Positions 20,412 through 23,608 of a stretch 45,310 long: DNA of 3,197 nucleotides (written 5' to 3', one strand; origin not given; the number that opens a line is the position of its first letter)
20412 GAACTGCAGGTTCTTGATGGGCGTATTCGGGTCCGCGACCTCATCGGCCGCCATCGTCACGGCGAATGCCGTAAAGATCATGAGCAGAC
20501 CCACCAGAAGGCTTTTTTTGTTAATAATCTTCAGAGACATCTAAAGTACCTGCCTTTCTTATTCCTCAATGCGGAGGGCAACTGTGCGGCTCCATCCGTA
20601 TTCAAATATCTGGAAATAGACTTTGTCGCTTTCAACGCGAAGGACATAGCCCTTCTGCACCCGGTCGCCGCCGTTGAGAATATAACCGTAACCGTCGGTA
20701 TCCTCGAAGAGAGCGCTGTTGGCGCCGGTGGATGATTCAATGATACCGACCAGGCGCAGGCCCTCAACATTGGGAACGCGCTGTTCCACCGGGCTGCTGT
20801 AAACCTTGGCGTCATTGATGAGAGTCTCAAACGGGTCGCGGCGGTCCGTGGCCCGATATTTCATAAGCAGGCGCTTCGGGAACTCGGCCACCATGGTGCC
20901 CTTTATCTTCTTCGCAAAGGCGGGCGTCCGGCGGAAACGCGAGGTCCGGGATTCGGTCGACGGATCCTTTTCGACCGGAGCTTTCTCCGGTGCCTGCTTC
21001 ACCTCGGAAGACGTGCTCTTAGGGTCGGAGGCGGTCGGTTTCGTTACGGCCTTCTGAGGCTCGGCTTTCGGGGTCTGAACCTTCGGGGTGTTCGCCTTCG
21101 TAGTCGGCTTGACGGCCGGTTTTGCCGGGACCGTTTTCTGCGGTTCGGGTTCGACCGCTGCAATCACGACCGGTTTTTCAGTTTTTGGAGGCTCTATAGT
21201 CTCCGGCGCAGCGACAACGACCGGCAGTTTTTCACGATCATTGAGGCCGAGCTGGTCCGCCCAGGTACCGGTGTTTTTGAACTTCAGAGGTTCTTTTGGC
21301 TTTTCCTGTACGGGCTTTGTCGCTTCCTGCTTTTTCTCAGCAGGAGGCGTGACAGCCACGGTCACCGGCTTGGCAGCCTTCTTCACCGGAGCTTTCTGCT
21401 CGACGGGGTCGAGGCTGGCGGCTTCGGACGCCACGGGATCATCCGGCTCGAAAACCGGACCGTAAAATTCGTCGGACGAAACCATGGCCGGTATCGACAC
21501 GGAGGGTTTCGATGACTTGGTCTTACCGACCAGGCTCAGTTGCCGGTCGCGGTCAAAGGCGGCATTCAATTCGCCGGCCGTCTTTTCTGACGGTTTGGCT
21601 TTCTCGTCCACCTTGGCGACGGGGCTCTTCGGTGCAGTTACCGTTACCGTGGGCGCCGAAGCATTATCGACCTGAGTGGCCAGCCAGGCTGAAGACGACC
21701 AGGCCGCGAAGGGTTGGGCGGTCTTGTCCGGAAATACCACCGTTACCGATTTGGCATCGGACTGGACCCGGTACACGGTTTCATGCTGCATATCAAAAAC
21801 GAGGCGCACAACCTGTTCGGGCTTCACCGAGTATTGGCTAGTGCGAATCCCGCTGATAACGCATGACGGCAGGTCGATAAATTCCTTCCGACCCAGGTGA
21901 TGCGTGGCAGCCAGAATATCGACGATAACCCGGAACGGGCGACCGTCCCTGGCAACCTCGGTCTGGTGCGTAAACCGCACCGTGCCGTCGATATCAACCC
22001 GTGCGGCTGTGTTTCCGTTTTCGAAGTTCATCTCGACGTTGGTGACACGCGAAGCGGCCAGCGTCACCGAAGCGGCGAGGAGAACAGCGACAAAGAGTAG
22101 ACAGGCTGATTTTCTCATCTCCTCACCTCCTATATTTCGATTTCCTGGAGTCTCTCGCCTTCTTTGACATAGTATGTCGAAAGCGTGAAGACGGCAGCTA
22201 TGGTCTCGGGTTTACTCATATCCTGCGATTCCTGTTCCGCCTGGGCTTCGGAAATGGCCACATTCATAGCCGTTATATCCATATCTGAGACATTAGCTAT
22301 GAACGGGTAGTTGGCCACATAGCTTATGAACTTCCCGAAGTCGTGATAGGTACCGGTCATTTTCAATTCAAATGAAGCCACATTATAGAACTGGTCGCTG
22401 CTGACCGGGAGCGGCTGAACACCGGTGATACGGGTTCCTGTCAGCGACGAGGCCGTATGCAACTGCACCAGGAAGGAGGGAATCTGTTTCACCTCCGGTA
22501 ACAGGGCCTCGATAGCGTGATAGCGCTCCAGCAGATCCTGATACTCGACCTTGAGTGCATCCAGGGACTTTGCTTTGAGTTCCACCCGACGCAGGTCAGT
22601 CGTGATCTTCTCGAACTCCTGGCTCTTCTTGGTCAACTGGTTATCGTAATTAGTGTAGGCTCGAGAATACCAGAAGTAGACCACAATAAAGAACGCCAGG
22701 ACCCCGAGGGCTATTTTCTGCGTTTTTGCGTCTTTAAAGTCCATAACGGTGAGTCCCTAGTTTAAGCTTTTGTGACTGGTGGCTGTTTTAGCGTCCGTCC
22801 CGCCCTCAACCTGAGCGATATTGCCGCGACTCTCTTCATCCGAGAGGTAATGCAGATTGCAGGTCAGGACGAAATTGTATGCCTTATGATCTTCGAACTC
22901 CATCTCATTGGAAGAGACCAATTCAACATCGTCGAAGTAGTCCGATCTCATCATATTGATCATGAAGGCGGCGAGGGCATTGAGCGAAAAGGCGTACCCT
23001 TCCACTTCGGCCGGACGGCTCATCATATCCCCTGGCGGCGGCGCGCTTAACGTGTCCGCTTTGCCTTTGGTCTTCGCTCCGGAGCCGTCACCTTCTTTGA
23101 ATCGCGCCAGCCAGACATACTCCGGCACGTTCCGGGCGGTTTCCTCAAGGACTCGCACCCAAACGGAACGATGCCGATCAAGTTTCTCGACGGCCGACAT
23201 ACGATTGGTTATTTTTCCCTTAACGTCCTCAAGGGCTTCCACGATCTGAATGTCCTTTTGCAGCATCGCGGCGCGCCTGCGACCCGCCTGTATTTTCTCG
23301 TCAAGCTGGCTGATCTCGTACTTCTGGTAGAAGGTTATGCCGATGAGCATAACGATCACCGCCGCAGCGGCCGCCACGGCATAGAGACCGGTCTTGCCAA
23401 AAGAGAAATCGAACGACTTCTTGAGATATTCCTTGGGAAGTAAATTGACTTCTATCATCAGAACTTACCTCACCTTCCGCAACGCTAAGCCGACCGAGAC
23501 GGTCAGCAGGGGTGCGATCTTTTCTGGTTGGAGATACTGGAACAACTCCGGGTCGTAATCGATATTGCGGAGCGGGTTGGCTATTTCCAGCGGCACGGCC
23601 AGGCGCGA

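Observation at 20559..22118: Re-wired type IV pilus alignment complex: AMIN domain moved onto a non-lipidated, long-linker PilP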

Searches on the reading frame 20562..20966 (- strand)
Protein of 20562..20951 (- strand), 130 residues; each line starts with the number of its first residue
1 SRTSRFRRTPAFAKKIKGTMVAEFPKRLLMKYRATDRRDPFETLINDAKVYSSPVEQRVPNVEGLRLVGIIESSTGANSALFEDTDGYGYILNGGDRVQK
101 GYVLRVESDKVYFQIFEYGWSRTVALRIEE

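Call 5: search_protein_families(library=pfam, proteins=[window:20562-20951:-], max_evalue=10)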
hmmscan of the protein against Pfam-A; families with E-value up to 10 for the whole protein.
seq(130 aa): 2 families
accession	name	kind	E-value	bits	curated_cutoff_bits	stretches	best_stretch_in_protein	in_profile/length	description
PF04351.19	PilP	-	0.0088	16.4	25.6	1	22-111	21-124/146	Pilus assembly protein, PilP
PF13918.12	PLDc_3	-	0.037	14.1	27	2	18-51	66-98/180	PLD-like domain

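Call 21: predict_structure(alignment_id=A2)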
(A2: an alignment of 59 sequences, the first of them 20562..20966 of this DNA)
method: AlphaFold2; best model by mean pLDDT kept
length: 135 residues; sequences in the alignment: 59
mean_pLDDT: 71.2   pTM: 0.52
mean pLDDT of the five models: 71.2, 70.2, 65.9, 45.2, 42.3
residues with pLDDT >= 90: 24; 70-90: 48; 50-70: 35; < 50: 28
segments of 3 or more residues with pLDDT < 50: 1-4, 10-15, 17-23, 25-30, 32-34
pLDDT, mean of each block of 10 residues (from residue 1): 47 47 45 54 59 57 80 86 86 87 91 92 89 81
secondary structure, 60 per line:
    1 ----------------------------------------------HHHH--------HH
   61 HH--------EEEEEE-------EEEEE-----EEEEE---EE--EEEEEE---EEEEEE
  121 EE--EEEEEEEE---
elements in order: H47-50 H59-62 E71-76 E84-88 E94-98 E106-111 E115-122 E125-132

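Call 25: fold_search(model_id=the predicted structure, library=pdb)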
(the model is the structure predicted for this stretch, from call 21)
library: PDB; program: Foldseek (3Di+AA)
matches with E <= 10: 762; with E <= 0.001: 1
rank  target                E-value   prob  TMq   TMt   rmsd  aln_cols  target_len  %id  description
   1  3jc8_Pa               1.3e-05  1.00  0.47  0.41  16.4       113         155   24  Architectural model of the type IVa pilus machine in a piliated state (released 2016-03-16)
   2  2lc4_MODEL_1_A        1.2e-03  1.00  0.46  0.55  12.7       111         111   19  Solution Structure of PilP from Pseudomonas aeruginosa (released 2011-12-21)
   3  2ivw_MODEL_1_A        2.3e-03  1.00  0.42  0.49  10.9       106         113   20  The solution structure of a domain from the Neisseria meningitidis PilP pilot protein. (released 2007-02-13)
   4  2y4y_D                3.5e-03  1.00  0.44  0.70   3.6        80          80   21  Structure of a domain from the type IV pilus biogenesis lipoprotein PilP, from Pseudomonas aeruginosa (released 2012-01-18)
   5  2y4y_B                3.9e-03  1.00  0.42  0.71   3.4        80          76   21  Structure of a domain from the type IV pilus biogenesis lipoprotein PilP, from Pseudomonas aeruginosa (released 2012-01-18)
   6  4fd0                  1.1e-01  0.41  0.18  0.08  10.7        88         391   10  Crystal structure of a putative cell surface protein (BACCAC_03700) from Bacteroides caccae ATCC 43185 at 2.07 A resolut (released 2012-07-25)
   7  4fdw                  1.6e-01  0.47  0.19  0.07  10.2        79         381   11  Crystal structure of a putative cell surface protein (BACOVA_01565) from Bacteroides ovatus ATCC 8483 at 2.05 A resoluti (released 2012-07-25)
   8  1c04_A                2.4e-01  0.41  0.20  0.20  12.3       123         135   12  IDENTIFICATION OF KNOWN PROTEIN AND RNA STRUCTURES IN A 5 A MAP OF THE LARGE RIBOSOMAL SUBUNIT FROM HALOARCULA MARISMO (released 1999-08-31)
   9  7oio_MODEL_1_A        2.7e-01  0.82  0.35  0.33   9.8        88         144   20  Solution structure of Legionella pneumophila LspC (released 2022-06-01)
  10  1rl2_A                3.6e-01  0.33  0.20  0.20  12.6       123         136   12  RIBOSOMAL PROTEIN L2 RNA-BINDING DOMAIN FROM BACILLUS STEAROTHERMOPHILUS (released 1999-04-02)
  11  3s3z                  3.8e-01  0.33  0.19  0.24  16.4        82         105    6  Crystal Structure an Tandem Cyanovirin-N Dimer, CVN2L10 (released 2011-08-03)
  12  6skf_BU               4.0e-01  0.20  0.19  0.26  14.0       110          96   17  Cryo-EM Structure of T. kodakarensis 70S ribosome (released 2020-07-29)
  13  9hag                  4.8e-01  0.23  0.21  0.24   7.3        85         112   13  De novo designed beta barrel fold BBF-14 (released 2024-12-18)
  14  1ib8                  5.1e-01  0.35  0.19  0.16  10.9        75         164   15  SOLUTION STRUCTURE AND FUNCTION OF A CONSERVED PROTEIN SP14.3 ENCODED BY AN ESSENTIAL STREPTOCOCCUS PNEUMONIAE GENE (released 2002-03-27)
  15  2qmi_C                5.7e-01  0.30  0.21  0.08   7.7        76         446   13  Structure of the octameric penicillin-binding protein homologue from Pyrococcus abyssi (released 2008-07-22)
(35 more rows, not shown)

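Call 58: search_solved_structures(query=A4, max_evalue=10, show_alignments=3)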
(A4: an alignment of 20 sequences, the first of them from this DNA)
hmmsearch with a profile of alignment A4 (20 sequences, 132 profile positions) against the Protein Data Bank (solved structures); distinct sequences matched with E-value up to 10: 2.
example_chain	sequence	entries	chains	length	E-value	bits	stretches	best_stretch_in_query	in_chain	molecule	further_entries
3jc8_Pa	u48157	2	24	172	0.026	17.4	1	34-113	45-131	PilP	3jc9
6sms_A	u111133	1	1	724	0.85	12.5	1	43-100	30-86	Vegetative Insecticidal Protein 1Ac from Bacillus Thuringiensis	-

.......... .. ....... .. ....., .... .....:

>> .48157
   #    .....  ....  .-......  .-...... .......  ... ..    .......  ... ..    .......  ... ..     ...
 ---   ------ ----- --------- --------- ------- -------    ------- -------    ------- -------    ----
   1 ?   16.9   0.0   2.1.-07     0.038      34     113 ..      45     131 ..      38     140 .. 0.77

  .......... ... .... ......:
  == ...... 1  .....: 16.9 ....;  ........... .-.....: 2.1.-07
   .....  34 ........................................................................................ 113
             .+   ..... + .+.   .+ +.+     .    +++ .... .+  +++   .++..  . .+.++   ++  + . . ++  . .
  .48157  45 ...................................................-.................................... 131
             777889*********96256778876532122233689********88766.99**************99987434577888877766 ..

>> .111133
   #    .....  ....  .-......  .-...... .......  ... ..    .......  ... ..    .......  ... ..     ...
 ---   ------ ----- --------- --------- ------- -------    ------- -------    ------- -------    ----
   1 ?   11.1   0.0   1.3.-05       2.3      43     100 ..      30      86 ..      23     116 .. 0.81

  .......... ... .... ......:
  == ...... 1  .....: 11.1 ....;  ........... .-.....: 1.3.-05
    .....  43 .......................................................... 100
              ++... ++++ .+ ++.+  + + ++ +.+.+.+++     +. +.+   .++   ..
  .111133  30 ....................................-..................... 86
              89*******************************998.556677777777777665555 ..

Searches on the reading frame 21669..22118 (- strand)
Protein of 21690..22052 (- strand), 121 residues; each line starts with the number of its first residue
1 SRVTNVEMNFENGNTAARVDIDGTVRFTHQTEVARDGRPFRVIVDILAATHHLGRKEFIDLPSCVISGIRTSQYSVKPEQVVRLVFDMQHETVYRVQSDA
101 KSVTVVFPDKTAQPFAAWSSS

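Call 5: search_protein_families(library=pfam, proteins=[window:21690-22052:-], max_evalue=10)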
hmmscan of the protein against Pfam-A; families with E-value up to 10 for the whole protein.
seq(121 aa): 1 family
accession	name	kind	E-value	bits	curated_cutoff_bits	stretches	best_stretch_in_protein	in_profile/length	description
PF06313.16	ACP53EA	-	0.12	13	25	1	43-78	44-79/90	Drosophila ACP53EA protein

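Call 23: predict_structure(alignment_id=A3)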
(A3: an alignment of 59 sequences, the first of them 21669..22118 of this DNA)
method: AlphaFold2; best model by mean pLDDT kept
length: 150 residues; sequences in the alignment: 59
mean_pLDDT: 89.8   pTM: 0.80
mean pLDDT of the five models: 89.8, 88.8, 88.8, 88.2, 88.1
residues with pLDDT >= 90: 110; 70-90: 21; 50-70: 19; < 50: 0
segments of 3 or more residues with pLDDT < 50: none
pLDDT, mean of each block of 10 residues (from residue 1): 66 61 93 97 97 82 95 96 95 90 96 95 98 93 92
secondary structure, 60 per line:
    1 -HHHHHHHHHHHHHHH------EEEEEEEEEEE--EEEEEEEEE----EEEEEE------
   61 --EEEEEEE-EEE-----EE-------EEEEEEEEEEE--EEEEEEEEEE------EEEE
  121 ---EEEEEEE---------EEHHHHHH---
elements in order: H2-16 E23-33 E36-44 E49-54 E63-69 E71-73 E88-98 E101-110 E117-120 E124-130 H142-147

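Call 26: fold_search(model_id=the predicted structure, library=pdb)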
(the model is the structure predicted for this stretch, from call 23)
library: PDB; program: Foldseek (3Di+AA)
matches with E <= 10: 586; with E <= 0.001: 2
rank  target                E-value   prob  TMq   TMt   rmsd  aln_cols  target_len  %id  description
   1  3jc8_Qa               5.4e-04  1.00  0.50  0.19   5.7       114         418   23  Architectural model of the type IVa pilus machine in a piliated state (released 2016-03-16)
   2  4bin                  5.4e-04  1.00  0.50  0.24   4.2       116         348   19  Crystal structure of the E. coli N-acetylmuramoyl-L-alanine amidase AmiC (released 2013-08-21)
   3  9hmf_K                2.4e-02  0.89  0.33  0.09   9.0       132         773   12  Periplasmic scaffold of the Campylobacter jejuni flagellar motor (alpha carbon trace) (released 2024-12-25)
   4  4ylc_B                8.7e-02  0.96  0.35  0.42  11.7       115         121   10  Crystal Structure of Del-C4 mutant of hsp14.1 from Sulfolobus solfatataricus P2 (released 2015-11-04)
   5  9leq_A                1.0e-01  0.84  0.37  0.38   7.0       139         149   12  paralysed flagellum protein PflA N-terminal domain and PflB complex (released 2025-10-15)
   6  6v8h_A                1.3e-01  0.13  0.15  0.15  14.6       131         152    9  Crystal structure of Ara h 8.0201 (released 2020-12-16)
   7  4aqz_MODEL_1_A        1.9e-01  0.99  0.51  0.55   5.1       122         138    6  B2 domain of Neisseria meningitidis Pilus assembly protein PilQ (released 2012-10-17)
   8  5a9p                  1.9e-01  0.20  0.20  0.14  15.9       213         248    8  Crystal structure of Operophtera brumata CPV18 polyhedra (released 2015-09-02)
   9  4otv                  2.3e-01  0.16  0.20  0.14  16.0       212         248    8  Crystal structure of in cellulo Operophtera brumata CPV18 (released 2014-05-14)
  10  4ots                  2.5e-01  0.13  0.19  0.13  16.0       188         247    8  Crystal Structure of isolated Operophtera brumata CPV18 (released 2014-05-14)
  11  7sf9_B                3.6e-01  0.05  0.13  0.11  12.6       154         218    7  Branchiostoma Floridae Violet Fluorescent Protein (released 2022-03-30)
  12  8dj8                  3.7e-01  0.05  0.12  0.10  14.1       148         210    8  Crystal Structure of Calgreen 1 protein (released 2023-07-05)
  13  5exy                  3.9e-01  0.14  0.20  0.14  15.9       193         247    9  Crystal structure of in cellulo recombinant CPV1 Polyhedra (released 2016-05-25)
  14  7sfa_B                3.9e-01  0.03  0.11  0.09  17.0       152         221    9  Branchiostoma floridae fluorescent protein LanFP10A2 (released 2022-03-30)
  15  5gqj                  4.2e-01  0.15  0.21  0.15  15.9       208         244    9  Crystal structure of Cypovirus Polyhedra mutant with deletion of Ser193 and Ala194 (released 2017-02-15)
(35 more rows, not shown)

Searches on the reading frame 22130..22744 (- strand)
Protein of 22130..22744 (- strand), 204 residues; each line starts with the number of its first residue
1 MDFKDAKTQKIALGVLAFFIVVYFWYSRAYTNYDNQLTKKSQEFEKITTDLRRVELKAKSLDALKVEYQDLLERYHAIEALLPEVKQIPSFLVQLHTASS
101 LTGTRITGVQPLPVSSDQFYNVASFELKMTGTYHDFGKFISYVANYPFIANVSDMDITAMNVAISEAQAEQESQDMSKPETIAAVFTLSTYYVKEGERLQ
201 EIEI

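Call 3: search_protein_families(library=pfam, proteins=[window:22130-22744:-], max_evalue=0.1)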
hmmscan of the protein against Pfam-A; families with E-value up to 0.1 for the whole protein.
window:22130-22744:- (204 aa): 4 families
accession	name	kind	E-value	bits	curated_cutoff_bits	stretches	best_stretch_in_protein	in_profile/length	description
PF04350.18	PilO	-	4e-20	72.9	22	1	37-162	1-126/145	Pilus assembly protein, PilO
PF04896.17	AmoC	-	0.00098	19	26.7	1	3-83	14-93/245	Ammonia monooxygenase/methane monooxygenase, subunit C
PF24319.2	DUF7491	-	0.0022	18.6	30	1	29-85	22-75/90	Coiled-coil region of unknown function (DUF7491)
PF04612.17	T2SSM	-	0.094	13.4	27.8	0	10-67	16-73/160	Type II secretion system (T2SS), protein M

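Call 4: search_protein_families(library=ncbifam, proteins=[window:22130-22744:-], max_evalue=0.1)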
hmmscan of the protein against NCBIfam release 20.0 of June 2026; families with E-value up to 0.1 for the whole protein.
window:22130-22744:- (204 aa): 2 families
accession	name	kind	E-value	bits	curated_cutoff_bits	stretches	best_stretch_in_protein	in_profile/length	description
TIGR03078.1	CH4_NH3mon_ox_C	equivalog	0.00089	18.8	280.6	1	3-66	3-65/231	methane monooxygenase/ammonia monooxygenase subunit C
NF041641.1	AmoC_BACT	equivalog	0.025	13.9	319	1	3-66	21-83/250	bacterial ammonia monooxygenase, subunit AmoC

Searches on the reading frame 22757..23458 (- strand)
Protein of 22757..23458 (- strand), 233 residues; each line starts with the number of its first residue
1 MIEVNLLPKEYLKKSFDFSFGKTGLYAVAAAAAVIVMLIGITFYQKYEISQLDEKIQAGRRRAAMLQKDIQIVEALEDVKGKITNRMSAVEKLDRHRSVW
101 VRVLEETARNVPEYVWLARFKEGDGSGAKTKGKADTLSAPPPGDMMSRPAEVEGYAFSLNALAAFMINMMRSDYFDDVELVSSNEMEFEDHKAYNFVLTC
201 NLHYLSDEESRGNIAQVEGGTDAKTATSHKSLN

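Call 3: search_protein_families(library=pfam, proteins=[window:22757-23458:-], max_evalue=0.1)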
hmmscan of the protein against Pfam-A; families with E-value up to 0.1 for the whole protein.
window:22757-23458:- (233 aa): 2 families
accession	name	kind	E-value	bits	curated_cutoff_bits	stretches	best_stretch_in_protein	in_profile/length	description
PF05137.18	PilN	-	1.5e-12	47.9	22.8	1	102-202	1-78/78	Fimbrial assembly protein (PilN)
PF10099.14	RskA_C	-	0.096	13.4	29.4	0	28-81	2-44/135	Anti-sigma-K factor rskA, C-terminal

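Call 4: search_protein_families(library=ncbifam, proteins=[window:22757-23458:-], max_evalue=0.1)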
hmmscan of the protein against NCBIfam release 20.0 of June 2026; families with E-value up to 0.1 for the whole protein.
window:22757-23458:- (233 aa): 2 families
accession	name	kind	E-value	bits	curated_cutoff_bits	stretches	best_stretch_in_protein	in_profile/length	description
NF045709.1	Amuc_1101_fam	equivalog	5e-06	25.6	650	1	27-124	377-475/608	Amuc_1101 family PilM-like pilus complex protein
NF049847.1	FtsL_COG5462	equivalog_domain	0.033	13.9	50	1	30-75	6-51/85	cell division protein FtsL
